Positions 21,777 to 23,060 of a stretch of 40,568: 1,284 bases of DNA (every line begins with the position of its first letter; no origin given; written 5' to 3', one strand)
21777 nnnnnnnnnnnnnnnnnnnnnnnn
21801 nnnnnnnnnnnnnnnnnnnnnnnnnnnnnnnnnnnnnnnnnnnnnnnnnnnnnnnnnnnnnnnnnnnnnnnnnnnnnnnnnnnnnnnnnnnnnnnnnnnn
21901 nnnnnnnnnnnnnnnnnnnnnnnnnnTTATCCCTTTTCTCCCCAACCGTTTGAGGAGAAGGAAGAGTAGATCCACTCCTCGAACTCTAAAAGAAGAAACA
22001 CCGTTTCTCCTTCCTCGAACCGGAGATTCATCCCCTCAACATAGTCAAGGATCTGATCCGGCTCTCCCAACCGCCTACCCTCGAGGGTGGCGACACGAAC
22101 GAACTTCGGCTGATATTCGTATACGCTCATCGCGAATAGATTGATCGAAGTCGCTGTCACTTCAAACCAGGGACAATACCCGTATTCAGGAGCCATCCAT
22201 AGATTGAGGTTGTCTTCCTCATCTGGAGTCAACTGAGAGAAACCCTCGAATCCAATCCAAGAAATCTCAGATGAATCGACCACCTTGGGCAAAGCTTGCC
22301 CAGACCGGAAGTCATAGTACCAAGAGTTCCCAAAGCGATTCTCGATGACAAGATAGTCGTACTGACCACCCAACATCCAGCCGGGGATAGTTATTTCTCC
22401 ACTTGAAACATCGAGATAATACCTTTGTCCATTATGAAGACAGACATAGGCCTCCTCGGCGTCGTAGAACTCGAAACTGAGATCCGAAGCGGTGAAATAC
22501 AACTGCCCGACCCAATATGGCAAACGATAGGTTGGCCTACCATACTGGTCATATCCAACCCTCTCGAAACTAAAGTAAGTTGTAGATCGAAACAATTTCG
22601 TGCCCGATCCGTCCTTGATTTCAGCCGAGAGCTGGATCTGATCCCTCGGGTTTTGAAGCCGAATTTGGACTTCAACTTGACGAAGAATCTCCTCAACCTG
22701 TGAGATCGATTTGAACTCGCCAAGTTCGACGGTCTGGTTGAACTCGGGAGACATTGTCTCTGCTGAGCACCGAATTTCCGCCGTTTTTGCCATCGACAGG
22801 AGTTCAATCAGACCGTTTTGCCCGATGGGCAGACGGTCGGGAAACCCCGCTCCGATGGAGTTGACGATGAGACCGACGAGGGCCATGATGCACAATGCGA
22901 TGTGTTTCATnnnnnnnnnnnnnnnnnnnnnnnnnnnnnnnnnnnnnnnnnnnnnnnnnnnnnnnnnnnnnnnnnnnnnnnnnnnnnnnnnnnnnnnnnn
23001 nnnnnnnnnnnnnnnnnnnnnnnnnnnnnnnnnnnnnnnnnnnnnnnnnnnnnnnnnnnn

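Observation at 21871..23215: G+C-rich two-gene secreted-protein cassette, with its own GC terminator and a palindrome-overlapped leaderless promoter, inserted between tRNA genes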

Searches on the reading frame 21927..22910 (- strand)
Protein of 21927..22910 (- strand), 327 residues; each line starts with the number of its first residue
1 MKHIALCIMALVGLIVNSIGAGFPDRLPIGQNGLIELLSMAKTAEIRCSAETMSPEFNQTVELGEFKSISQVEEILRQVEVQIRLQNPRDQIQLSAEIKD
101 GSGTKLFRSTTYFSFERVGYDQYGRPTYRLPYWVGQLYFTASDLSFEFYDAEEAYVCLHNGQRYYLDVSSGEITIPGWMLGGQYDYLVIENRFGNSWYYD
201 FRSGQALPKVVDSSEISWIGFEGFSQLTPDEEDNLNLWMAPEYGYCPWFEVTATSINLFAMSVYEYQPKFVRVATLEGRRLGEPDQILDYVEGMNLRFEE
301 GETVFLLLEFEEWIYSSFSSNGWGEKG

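Call 7: search_protein_families(library=pfam, proteins=[window:21927-22910:-], max_evalue=1)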
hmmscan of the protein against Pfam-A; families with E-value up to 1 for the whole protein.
window:21927-22910:- (327 aa): 0 families

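Call 9: find_homologous_proteins(query=window:21927-22910:-, max_evalue=0.001)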
Query window:21927-22910:- (327 aa): 1 proteins with E <= 0.001 among 920 candidates.
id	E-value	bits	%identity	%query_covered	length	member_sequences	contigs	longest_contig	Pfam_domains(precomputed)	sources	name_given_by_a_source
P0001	3.5e-221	752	100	100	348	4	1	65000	-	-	-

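Call 12: find_encoding_contigs(protein=P0001, flank=10000, max_places=10)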
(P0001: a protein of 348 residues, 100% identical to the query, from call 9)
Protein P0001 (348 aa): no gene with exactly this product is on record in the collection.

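Call 20: predict_structure(protein=window:21927-22910:-)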
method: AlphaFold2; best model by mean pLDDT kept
length: 327 residues; sequences in the alignment: 1
mean_pLDDT: 41.4   pTM: 0.36
mean pLDDT of the five models: 41.4, 38.7, 37.4, 35.9, 29.9
residues with pLDDT >= 90: 0; 70-90: 0; 50-70: 70; < 50: 257
segments of 3 or more residues with pLDDT < 50: 1-37, 67-69, 76-84, 125-327
pLDDT, mean of each block of 10 residues (from residue 1): 30 35 29 46 60 59 56 49 51 59 56 53 48 28 42 42 43 42 42 41 32 26 33 33 35 44 38 37 43 37 40 28 22
secondary structure, 60 per line:
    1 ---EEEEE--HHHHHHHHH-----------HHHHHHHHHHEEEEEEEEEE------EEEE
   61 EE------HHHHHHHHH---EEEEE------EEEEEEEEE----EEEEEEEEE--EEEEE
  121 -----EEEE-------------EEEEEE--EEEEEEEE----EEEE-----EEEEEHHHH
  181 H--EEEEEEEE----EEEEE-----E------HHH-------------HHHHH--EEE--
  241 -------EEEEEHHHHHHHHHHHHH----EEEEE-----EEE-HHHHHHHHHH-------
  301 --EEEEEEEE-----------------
elements in order: E4-8 H11-19 H31-40 E41-50 E57-62 H69-77 E81-85 E92-100 E105-113 E116-120 E126-129 E143-148 E151-158 E163-166 E172-176 H177-181 E184-191 E196-200 H229-233 E236-238 E248-252 H253-265 E270-274 E280-282 H284-293 E303-310

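Call 28: search_protein_representatives(protein=window:21927-22910:-)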
Query: 327 residues. Proteins with E-value up to 0.001 (for the whole library): 40; up to 1e-10: 27; up to 1e-30: 9. The best 40 are listed.
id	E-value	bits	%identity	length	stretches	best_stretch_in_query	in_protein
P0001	1.1e-221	751.5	100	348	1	1-327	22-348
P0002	1.1e-43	166.4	34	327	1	17-324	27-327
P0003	7.0e-41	157.2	32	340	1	23-327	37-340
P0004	6.3e-36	140.9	28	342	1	23-322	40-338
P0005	5.1e-34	134.6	33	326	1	11-317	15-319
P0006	2.4e-32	129.1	31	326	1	22-322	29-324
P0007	4.9e-32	128.1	27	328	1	4-324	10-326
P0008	8.4e-32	127.4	33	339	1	17-313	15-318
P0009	1.5e-31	126.5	28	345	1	22-317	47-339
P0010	5.7e-26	108.2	29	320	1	22-324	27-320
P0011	1.7e-25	106.6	29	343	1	7-311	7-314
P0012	2.8e-25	105.9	28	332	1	15-311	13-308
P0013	2.0e-22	96.5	29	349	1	23-252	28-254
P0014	1.1e-21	94.1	27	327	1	37-315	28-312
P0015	1.1e-20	90.8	31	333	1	20-264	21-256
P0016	3.6e-20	89.1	30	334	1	1-312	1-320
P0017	6.9e-20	88.2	32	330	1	1-264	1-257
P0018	6.0e-19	85.1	30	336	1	71-318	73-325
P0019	3.0e-18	82.8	28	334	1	23-310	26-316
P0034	2.2e-05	40.5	25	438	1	62-313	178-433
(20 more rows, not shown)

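Call 32: find_homologous_proteins(query=A2, max_evalue=0.001)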
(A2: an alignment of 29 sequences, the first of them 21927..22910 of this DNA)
Query A2 (29 sequences) (327 aa, profile of the alignment): 2 proteins with E <= 0.001 among 8000 candidates.
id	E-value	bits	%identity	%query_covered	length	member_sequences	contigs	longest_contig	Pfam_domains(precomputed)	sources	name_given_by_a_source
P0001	1.4e-99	351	100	100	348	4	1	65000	-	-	-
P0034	2.3e-81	291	22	89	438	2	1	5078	PF01471.24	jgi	-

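Call 35: find_related_loci(query=A3, collection=metagenome_contigs, flank=8000)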
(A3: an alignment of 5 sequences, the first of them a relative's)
Query A3 (327 aa) in metagenome_contigs; peptide patterns used: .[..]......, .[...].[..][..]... (x = any residue, [..] = any of these).
600 stretches matched a pattern (row limit reached: there are more); 5 encode a relative of the query (tblastn E <= 1e-3); 5 distinct loci.
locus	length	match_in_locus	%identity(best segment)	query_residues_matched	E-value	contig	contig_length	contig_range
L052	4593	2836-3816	98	1-327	0e+0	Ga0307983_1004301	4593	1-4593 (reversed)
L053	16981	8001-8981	97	1-327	0e+0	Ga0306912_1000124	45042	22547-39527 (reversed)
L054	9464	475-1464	76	1-327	9e-168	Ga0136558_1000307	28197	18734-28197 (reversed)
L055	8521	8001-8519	75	1-166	2e-79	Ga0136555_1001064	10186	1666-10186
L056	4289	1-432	74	189-327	8e-68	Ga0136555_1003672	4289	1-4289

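Call 40: find_encoding_contigs(protein=P0005, flank=6000, max_places=3)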
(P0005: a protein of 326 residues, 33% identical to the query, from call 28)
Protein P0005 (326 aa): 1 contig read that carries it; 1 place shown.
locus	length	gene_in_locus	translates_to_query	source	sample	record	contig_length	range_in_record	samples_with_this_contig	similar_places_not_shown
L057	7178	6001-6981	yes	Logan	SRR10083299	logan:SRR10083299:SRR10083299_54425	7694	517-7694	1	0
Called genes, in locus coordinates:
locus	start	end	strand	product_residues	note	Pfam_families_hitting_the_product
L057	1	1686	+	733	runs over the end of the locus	?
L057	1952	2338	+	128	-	PF09997:DUF2238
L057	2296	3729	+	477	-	PF23023:Anti-Pycsar_Apyc1 (faint), PF00753:Lactamase_B, PF16661:Lactamase_B_6, PF10996:Beta-Casp, PF07521:RMMBL (weak)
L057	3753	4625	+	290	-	PF03462:PCRF, PF00472:RF-1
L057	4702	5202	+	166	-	-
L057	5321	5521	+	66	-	PF11127:YgaP-like_TM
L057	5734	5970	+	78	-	-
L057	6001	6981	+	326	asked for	-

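Call 41: find_encoding_contigs(protein=P0034, flank=6000, max_places=4)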
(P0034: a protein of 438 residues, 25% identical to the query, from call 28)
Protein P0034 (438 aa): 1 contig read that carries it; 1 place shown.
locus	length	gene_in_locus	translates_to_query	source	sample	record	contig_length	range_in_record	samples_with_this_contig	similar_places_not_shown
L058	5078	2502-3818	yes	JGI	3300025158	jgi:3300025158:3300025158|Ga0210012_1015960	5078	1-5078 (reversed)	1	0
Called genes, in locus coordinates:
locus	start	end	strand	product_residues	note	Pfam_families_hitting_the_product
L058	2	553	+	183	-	?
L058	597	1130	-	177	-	PF07963:N_methyl (weak)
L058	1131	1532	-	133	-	-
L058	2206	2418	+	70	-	-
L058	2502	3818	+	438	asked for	PF01471:PG_binding_1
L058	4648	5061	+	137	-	-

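Call 42: find_encoding_contigs(protein=P0003, flank=6000, max_places=2)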
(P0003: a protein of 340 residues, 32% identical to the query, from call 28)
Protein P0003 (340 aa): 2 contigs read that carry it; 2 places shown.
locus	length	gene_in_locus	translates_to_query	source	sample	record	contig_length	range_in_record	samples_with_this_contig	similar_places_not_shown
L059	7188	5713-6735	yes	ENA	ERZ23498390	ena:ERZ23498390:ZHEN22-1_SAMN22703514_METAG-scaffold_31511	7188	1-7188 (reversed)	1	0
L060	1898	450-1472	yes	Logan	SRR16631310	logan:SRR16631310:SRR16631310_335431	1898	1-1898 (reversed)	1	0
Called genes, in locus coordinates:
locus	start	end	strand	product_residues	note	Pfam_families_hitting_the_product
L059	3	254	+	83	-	?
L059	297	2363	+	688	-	PF22745:Nlig-Ia, PF01653:DNA_ligase_aden, PF03120:OB_DNA_ligase, PF00633:HHH (faint), PF12826:HHH_2, PF14520:HHH_5, PF00533:BRCT, PF12738:PTCB-BRCT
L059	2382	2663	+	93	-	PF02686:GatC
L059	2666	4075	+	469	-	PF01425:Amidase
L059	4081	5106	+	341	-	-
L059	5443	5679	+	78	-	-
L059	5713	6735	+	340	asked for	-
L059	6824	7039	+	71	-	-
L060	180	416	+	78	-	-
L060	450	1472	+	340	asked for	-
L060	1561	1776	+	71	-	-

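Call 43: find_encoding_contigs(protein=P0006, flank=6000, max_places=2)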
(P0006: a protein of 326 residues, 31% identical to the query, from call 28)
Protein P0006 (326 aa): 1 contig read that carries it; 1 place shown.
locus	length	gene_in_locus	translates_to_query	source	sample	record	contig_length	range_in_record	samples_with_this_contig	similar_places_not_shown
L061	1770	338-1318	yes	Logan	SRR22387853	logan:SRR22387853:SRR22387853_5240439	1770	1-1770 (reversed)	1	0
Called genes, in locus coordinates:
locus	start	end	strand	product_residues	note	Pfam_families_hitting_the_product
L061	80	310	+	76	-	-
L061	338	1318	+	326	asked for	-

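Call 44: find_encoding_contigs(protein=P0008, flank=6000, max_places=2)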
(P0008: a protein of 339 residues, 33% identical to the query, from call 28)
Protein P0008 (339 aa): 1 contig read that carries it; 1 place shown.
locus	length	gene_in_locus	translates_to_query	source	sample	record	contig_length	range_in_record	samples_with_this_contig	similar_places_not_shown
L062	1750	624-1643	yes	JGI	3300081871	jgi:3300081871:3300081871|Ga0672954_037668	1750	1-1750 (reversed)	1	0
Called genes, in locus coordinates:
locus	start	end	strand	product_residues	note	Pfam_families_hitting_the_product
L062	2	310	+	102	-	PF00472:RF-1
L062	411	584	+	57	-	-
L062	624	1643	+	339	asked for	-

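Call 45: find_encoding_contigs(protein=P0016, flank=6000, max_places=2)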
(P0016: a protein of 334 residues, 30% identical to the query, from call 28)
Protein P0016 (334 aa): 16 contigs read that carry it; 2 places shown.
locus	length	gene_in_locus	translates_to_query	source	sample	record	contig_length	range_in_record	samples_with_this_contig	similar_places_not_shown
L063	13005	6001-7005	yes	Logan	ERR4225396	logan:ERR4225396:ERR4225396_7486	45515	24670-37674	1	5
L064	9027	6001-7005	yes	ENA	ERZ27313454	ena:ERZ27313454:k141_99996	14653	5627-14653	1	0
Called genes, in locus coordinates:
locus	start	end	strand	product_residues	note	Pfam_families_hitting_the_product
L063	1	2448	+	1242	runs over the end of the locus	PF04997:RNA_pol_Rpb1_1, PF00623:RNA_pol_Rpb1_2, PF04983:RNA_pol_Rpb1_3, PF05000:RNA_pol_Rpb1_4 (weak), PF04998:RNA_pol_Rpb1_5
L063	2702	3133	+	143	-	PF09997:DUF2238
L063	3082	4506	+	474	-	PF23023:Anti-Pycsar_Apyc1 (faint), PF00753:Lactamase_B, PF12706:Lactamase_B_2 (weak), PF16661:Lactamase_B_6, PF10996:Beta-Casp, PF07521:RMMBL (weak)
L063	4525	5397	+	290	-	PF03462:PCRF, PF00472:RF-1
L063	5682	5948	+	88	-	-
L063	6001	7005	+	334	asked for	-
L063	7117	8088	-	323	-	PF00459:Inositol_P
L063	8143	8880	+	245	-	PF01978:TrmB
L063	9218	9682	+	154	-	-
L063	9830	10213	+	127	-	-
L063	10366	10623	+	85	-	-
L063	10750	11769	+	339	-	-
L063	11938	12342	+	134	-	PF00293:NUDIX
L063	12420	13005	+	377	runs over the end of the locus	-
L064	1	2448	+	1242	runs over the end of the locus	PF04997:RNA_pol_Rpb1_1, PF00623:RNA_pol_Rpb1_2, PF04983:RNA_pol_Rpb1_3, PF05000:RNA_pol_Rpb1_4 (weak), PF04998:RNA_pol_Rpb1_5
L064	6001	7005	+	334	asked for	-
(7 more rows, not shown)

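Call 56: predict_structure(alignment_id=A4)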
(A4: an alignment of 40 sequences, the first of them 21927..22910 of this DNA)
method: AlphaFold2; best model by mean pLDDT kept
length: 327 residues; sequences in the alignment: 40
mean_pLDDT: 92.3   pTM: 0.68
mean pLDDT of the five models: 92.3, 91.9, 91.9, 90.6, 89.8
residues with pLDDT >= 90: 279; 70-90: 19; 50-70: 25; < 50: 4
segments of 3 or more residues with pLDDT < 50: 324-327
pLDDT, mean of each block of 10 residues (from residue 1): 63 57 89 95 98 97 96 97 96 98 98 98 97 95 96 97 97 97 96 96 94 85 95 97 94 97 97 97 98 97 97 84 49
secondary structure, 60 per line:
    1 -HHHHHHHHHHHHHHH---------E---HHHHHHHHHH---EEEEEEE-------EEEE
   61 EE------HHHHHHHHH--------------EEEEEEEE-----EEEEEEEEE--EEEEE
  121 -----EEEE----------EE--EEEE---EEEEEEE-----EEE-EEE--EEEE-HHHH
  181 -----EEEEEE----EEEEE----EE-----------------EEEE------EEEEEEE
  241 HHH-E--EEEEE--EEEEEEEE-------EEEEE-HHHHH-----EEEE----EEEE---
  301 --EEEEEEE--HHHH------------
elements in order: H2-16 H30-39 E43-49 E57-62 H69-77 E92-99 E105-113 E116-120 E126-129 E144-147 E151-157 E163-165 E167-169 E172-175 H177-180 E186-191 E196-200 E224-227 E234-240 E248-252 E255-262 E270-274 H276-280 E286-289 E294-297 E303-309 H312-315

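Call 58: fold_search(model_id=the predicted structure, library=pdb)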
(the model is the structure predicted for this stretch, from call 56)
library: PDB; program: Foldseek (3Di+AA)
matches with E <= 10: 827; with E <= 0.001: 0
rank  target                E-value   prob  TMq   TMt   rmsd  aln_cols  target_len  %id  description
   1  6e9b_C                9.9e-03  0.23  0.13  0.11  23.1       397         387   10  Bacteroides ovatus mixed-linkage glucan utilization locus (MLGUL) SGBP-B in complex with mixed-linkage heptasaccharide (released 2019-05-15)
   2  8dl2_D                1.4e-02  0.47  0.15  0.08  23.4       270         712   11  BoGH13ASus from Bacteroides ovatus bound to acarbose (released 2023-05-24)
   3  4a68                  1.4e-02  0.33  0.14  0.10  27.8       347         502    9  Mutations in the neighbourhood of CotA-laccase trinuclear site: D116N mutant (released 2012-01-25)
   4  2bhf                  2.2e-02  0.28  0.14  0.10  27.9       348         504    7  3D structure of the reduced form of CotA (released 2005-10-26)
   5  9l6s_A                2.2e-02  0.25  0.11  0.06  22.5       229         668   10  double-mutant (K217A & K218A) Vitamin K-dependent gamma-carboxylase in complex with coagulation factors X and vitamin  (released 2025-10-08)
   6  9wf3_A                2.5e-02  0.25  0.11  0.06  23.1       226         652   10  Cryo-EM structure of GGCX-FIX complex (released 2026-04-01)
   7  6xay_C                2.8e-02  0.41  0.16  0.19  19.5       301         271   11  Structure of a fragment of human fibronectin containing the 10th, 11th and 12th type III domains (released 2021-06-09)
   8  2qki_A                2.9e-02  0.21  0.13  0.07  25.3       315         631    9  Human C3c in complex with the inhibitor compstatin (released 2007-08-14)
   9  9bvo_A                2.9e-02  0.14  0.09  0.05  23.5       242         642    9  Vitamin K-dependent gamma-carboxylase in apo state (released 2025-01-22)
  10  8dl1_D                3.1e-02  0.28  0.14  0.07  23.1       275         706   10  BoGH13ASus-E523Q from Bacteroides ovatus bound to maltoheptaose (released 2023-05-24)
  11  9l6r_A                3.6e-02  0.21  0.11  0.05  22.4       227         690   10  double-mutant (K217A & K218A) Vitamin K-dependent gamma-carboxylase in complex with Coagulation factor IX and vitamin  (released 2025-10-08)
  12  9bvk_A                4.0e-02  0.21  0.11  0.06  23.6       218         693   11  Vitamin K-dependent gamma-carboxylase with factor IX propeptide and glutamate-rich region and with vitamin K hydroquin (released 2025-01-22)
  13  9wfc_A                4.0e-02  0.20  0.11  0.06  23.2       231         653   10  Cryo-EM structure of GGCX-MGP complex (released 2026-04-01)
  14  5y6f                  4.2e-02  0.38  0.15  0.19  14.3       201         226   11  Crystal structure of YcgR in complex with c-di-GMP from Escherichia coli (released 2018-07-18)
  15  9mqb_A                4.2e-02  0.16  0.10  0.05  22.7       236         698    9  Vitamin K-dependent gamma-carboxylase with Osteocalcin (mutant) and vitamin K hydroquinone and calcium (released 2025-10-08)
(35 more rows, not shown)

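Call 59: find_encoding_contigs(protein=P0010, flank=6000, max_places=2)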
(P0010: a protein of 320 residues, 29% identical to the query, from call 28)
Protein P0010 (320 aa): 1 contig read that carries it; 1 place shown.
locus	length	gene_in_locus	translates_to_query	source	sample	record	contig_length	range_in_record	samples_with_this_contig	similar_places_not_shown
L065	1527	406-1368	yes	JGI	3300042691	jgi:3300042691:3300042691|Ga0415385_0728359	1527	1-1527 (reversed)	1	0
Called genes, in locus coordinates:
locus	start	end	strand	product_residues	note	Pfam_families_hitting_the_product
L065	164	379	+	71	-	-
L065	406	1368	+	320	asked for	-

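Call 60: find_encoding_contigs(protein=P0013, flank=6000, max_places=2)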
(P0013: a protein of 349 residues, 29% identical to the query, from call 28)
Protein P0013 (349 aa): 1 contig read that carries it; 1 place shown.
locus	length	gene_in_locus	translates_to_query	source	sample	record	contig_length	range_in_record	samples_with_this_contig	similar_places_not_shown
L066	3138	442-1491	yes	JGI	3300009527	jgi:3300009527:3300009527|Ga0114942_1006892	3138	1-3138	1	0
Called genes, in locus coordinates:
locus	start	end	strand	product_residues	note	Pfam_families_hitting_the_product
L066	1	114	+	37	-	?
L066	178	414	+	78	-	-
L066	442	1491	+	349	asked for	-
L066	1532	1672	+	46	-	-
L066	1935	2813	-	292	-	PF00459:Inositol_P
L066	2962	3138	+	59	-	?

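Call 63: fold_search(model_id=the predicted structure, library=viral)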
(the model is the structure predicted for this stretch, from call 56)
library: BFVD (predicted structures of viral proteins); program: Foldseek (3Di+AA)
matches with E <= 10: 1014; with E <= 0.001: 3
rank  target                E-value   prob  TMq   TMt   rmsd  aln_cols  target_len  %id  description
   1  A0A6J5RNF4            3.4e-04  0.77  0.15  0.08  24.8       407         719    8  Ig-like domain-containing protein [uncultured Caudovirales phage]
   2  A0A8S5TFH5            6.1e-04  0.69  0.16  0.12  22.3       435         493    8  Uncharacterized protein [Phage sp. ctL4h4]
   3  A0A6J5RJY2            9.4e-04  0.69  0.16  0.06  24.0       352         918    7  Tip attachment protein J [uncultured Caudovirales phage]
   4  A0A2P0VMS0            1.8e-03  0.41  0.15  0.07  31.4       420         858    9  Putative galactose-binding domain-containing protein [Tetraselmis virus 1]
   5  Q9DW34                4.1e-03  0.72  0.14  0.13  20.2       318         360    7  Pr157 [Rat cytomegalovirus (strain Maastricht)]
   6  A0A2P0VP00            7.8e-03  0.63  0.13  0.15  22.5       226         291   12  Uncharacterized protein [Tetraselmis virus 1]
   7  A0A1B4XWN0            7.8e-03  0.16  0.11  0.08  29.2       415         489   11  Uncharacterized protein [Tenacibaculum phage pT24]
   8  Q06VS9                8.6e-03  0.38  0.15  0.08  24.7       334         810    8  (no name in the UniProt tables at hand)
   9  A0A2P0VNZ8            9.1e-03  0.44  0.12  0.09  19.8       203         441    8  Uncharacterized protein [Tetraselmis virus 1]
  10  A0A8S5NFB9            9.1e-03  0.25  0.14  0.08  26.5       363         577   10  Uncharacterized protein [Siphoviridae sp. ctxzZ3]
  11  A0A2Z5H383            1.3e-02  0.21  0.14  0.06  30.8       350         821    8  Putative tail fiber protein [Escherichia phage Halfdan]
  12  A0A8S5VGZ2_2          1.5e-02  0.30  0.17  0.05  22.6       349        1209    9  Uncharacterized protein [Myoviridae sp. ctkfK18]
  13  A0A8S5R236            1.5e-02  0.23  0.14  0.12  22.9       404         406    9  Uncharacterized protein [Siphoviridae sp. ct6d71]
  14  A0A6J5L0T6            1.7e-02  0.51  0.12  0.20  15.4       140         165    8  Uncharacterized protein [uncultured Caudovirales phage]
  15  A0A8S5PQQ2            1.9e-02  0.18  0.13  0.08  20.9       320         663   10  Uncharacterized protein [Podoviridae sp. ct8dV2]
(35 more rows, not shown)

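Call 68: list_cluster_members(proteins=[P0004, P0007, P0009, P0011, P0012, P0014, P0015, P0017, P0018, P0019])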
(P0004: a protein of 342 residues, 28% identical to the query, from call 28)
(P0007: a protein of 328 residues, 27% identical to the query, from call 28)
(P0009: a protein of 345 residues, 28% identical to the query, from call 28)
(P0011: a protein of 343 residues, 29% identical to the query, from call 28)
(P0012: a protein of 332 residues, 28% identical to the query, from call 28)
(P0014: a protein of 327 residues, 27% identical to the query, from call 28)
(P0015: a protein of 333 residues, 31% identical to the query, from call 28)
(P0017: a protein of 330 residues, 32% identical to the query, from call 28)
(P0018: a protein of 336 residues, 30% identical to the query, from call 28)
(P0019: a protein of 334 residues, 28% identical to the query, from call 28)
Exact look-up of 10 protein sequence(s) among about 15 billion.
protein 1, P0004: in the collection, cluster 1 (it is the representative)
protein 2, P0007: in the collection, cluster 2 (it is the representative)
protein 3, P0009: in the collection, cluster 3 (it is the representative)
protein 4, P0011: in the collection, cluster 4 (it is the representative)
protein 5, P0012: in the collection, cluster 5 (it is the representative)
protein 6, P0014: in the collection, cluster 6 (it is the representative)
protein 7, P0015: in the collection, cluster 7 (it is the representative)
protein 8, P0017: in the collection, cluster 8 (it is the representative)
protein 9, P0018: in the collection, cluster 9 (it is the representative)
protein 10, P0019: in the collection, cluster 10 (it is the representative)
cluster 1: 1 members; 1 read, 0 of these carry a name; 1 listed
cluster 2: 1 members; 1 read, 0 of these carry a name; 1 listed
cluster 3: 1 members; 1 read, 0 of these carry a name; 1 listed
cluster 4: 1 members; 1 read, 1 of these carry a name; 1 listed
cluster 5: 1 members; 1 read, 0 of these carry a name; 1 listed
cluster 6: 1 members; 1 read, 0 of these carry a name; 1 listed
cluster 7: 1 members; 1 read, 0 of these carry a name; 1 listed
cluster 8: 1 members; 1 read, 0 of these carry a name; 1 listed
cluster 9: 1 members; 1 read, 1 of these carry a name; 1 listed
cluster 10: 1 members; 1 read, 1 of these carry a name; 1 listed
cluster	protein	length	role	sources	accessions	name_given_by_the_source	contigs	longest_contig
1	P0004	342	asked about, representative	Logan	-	-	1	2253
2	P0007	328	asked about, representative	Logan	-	-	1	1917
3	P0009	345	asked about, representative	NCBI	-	-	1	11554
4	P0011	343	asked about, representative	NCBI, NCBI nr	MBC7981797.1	hypothetical protein H7X65_01845 [Candidatus Parcubacteria bacterium] | hypothetical protein [Candidatus Parcubacteria bacterium]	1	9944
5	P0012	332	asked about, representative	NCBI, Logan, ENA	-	-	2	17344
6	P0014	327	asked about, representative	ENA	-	-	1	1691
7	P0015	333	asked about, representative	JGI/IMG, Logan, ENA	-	-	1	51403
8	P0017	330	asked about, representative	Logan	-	-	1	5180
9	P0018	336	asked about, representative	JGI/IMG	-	hypothetical protein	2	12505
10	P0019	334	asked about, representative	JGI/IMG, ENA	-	hypothetical protein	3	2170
